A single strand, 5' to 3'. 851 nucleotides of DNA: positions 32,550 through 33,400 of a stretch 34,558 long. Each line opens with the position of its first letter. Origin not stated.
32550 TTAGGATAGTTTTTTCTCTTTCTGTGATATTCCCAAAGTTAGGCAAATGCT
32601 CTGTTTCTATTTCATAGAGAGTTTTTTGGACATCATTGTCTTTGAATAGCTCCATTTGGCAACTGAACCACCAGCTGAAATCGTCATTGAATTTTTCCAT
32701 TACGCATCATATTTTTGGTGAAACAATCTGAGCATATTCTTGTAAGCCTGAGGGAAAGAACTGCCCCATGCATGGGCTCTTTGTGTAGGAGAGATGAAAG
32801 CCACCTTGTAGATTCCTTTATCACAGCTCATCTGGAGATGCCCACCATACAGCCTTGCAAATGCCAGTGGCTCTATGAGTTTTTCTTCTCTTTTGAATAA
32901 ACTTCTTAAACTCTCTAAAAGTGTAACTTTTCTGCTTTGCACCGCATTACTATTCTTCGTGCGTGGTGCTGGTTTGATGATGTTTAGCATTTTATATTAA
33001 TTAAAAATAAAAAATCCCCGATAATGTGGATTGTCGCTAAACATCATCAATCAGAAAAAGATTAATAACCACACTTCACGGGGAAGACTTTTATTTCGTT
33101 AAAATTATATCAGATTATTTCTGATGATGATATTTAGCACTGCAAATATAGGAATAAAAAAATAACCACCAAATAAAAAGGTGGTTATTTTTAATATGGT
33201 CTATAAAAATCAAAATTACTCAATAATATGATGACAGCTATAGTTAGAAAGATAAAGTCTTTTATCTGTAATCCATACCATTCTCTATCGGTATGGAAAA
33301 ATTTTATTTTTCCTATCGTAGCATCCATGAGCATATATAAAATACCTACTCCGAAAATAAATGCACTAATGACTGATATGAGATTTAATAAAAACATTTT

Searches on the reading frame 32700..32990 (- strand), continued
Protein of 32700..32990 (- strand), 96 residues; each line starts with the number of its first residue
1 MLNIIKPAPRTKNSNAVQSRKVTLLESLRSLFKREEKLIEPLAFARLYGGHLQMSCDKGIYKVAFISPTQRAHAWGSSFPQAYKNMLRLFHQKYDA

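Call 60: find_encoding_contigs(protein=P0038, flank=6000, max_places=2)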
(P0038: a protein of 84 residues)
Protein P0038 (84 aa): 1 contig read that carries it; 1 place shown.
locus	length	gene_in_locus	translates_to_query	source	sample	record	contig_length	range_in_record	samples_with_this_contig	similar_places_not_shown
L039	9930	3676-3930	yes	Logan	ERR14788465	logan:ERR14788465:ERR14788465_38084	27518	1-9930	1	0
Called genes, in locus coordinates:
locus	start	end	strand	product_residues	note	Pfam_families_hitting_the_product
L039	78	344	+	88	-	-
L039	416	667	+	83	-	PF01381:HTH_3 (weak)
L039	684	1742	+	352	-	PF01757:Acyl_transf_3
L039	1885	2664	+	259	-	-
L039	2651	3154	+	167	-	-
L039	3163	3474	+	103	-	-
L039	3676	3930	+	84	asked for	-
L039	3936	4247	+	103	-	-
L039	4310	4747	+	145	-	-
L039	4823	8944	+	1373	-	-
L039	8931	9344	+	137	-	-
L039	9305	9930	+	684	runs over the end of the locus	-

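Call 85: search_protein_families(library=padloc, max_evalue=0.1, proteins=[window:32700-32990:-, P0051, P0038, P0034])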
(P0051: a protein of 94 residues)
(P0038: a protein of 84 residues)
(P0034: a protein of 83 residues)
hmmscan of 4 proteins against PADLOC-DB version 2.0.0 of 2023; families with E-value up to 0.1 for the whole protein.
window:32700-32990:- (96 aa): 0 families

P0051 (94 aa): 0 families

P0038 (84 aa): 0 families

P0034 (83 aa): 0 families

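Call 90: fold_search(model_id=the predicted structure, library=viral)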
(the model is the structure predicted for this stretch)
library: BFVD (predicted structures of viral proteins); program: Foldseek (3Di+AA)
matches with E <= 10: 1455; with E <= 0.001: 0
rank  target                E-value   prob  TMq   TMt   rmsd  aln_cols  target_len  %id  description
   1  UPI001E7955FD         8.4e-03  1.00  0.49  0.71   4.2        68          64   18  (no name look-up for this kind of identifier)
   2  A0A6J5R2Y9            2.0e-02  1.00  0.51  0.72   2.6        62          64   13  Uncharacterized protein [uncultured Caudovirales phage]
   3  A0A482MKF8            2.9e-02  1.00  0.37  0.65   1.7        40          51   20  Uncharacterized protein [Escherichia phage vB_EcoM_PHB13]
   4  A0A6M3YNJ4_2          3.7e-02  0.66  0.30  0.06  11.3       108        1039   14  RdRp catalytic domain-containing protein [Riboviria sp.]
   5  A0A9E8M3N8            3.9e-02  0.99  0.43  0.32  17.2        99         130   11  (no name in the UniProt tables at hand)
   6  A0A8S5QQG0            4.2e-02  0.85  0.32  0.29  11.3        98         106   13  Uncharacterized protein [Myoviridae sp. ctgXL3]
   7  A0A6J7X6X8            4.7e-02  1.00  0.41  0.58   2.2        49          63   16  Uncharacterized protein [uncultured Caudovirales phage]
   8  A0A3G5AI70            4.7e-02  1.00  0.45  0.29   7.5        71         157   13  DRBM domain-containing protein (Fragment) [Solivirus sp.]
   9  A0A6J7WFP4            4.7e-02  0.99  0.42  0.55   3.7        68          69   10  Uncharacterized protein [uncultured Caudovirales phage]
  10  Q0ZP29                5.0e-02  1.00  0.40  0.22   5.0        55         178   20  DRBM domain-containing protein [Neodiprion abietis nucleopolyhedrovirus]
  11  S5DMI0                5.7e-02  0.80  0.30  0.23  14.2        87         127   14  AsIV-cont00034-ORF1 [Apophua simplicipes ichnovirus]
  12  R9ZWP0                6.4e-02  0.92  0.40  0.34   7.0        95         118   16  Uncharacterized protein [Cellulophaga phage phi17:2]
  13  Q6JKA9                6.8e-02  0.99  0.46  0.32   7.7        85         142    9  DRBM domain-containing protein [Neodiprion sertifer nucleopolyhedrovirus]
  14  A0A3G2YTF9            7.7e-02  1.00  0.41  0.35   2.1        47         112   19  (no name in the UniProt tables at hand)
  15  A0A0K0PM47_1          7.7e-02  0.75  0.32  0.05  15.1       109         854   10  Polyprotein [Penaeid shrimp infectious myonecrosis virus]
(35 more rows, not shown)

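Call 104: search_protein_families(library=phrogs, alignment_id=A5, max_evalue=0.01)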
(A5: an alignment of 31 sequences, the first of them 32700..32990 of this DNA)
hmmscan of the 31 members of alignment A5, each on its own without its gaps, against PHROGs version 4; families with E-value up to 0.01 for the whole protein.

A. member 1, window:32700-32990:- (96 aa): 0 families

B. families by the number of members that match (of 31 scanned): 0 families

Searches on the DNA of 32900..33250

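Call 28: search_rna_families(source=window, start=32900, end=33250, threshold=evalue, max_evalue=10)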
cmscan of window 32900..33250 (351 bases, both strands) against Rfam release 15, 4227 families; matches with E-value up to 10: 26.
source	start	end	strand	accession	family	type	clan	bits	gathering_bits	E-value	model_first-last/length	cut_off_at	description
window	33127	33196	+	RF02063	STnc350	Gene; sRNA;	-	23.5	60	0.033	1-68/68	no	Salmonella enterica sRNA STnc350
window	33081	33157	-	RF01692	Bacteroid-trp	Cis-reg; leader;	-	22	49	4.3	1-131/131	no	Bacteroidete tryptophan peptide leader RNA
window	33027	33149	-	RF00452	MIR172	Gene; miRNA;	-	21.8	70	0.021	1-114/114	no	mir-172 microRNA precursor family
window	33119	33176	+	RF01605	plasmodium_snoR30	Gene; snRNA; snoRNA; CD-box;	-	20.3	43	1.2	1-74/74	no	small nucleolar RNA snoR30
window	33111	33182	-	RF03692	MIR827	Gene; miRNA;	CL00143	19.9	65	0.3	1-125/125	no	MIR827 microRNA precursor family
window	32971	33051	-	RF04273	MIR827_2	Gene; miRNA;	CL00143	19.3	67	0.95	1-89/89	no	MIR827_2 microRNA precursor family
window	32973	33057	+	RF00338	snoR53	Gene; snRNA; snoRNA; CD-box;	CL00080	19.2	70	5.1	1-91/91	no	Small nucleolar RNA snR53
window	32973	33051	+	RF00575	SNORD70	Gene; snRNA; snoRNA; CD-box;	-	19.1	50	2.4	1-89/89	no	Small nucleolar RNA SNORD70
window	33090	33154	+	RF01604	plasmodium_snoR28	Gene; snRNA; snoRNA; CD-box;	-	18.9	63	2.5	1-78/78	no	small nucleolar RNA snoR28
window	33027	33149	+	RF00452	MIR172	Gene; miRNA;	-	18.7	70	0.15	1-114/114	no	mir-172 microRNA precursor family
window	33116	33175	+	RF01597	snoR22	Gene; snRNA; snoRNA; CD-box;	-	18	50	9.8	1-83/83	no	small nucleolar RNA snoR22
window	33155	33193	-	RF02846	Ref84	Gene; antisense;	-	17.7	52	8.9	1-87/87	no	Enterococcus sRNA 84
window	33154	33213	-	RF02074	STnc240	Gene; sRNA;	-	17.5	55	5.3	1-77/77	no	Enterobacterial sRNA STnc240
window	33066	33196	+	RF02073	STnc260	Gene; sRNA;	-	17.3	100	3.9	1-176/176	no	Salmonella enterica sRNA STnc260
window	33116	33164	+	RF00152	SNORD79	Gene; snRNA; snoRNA; CD-box;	CL00069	17.3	47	4.3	1-83/83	no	Small nucleolar RNA SNORD79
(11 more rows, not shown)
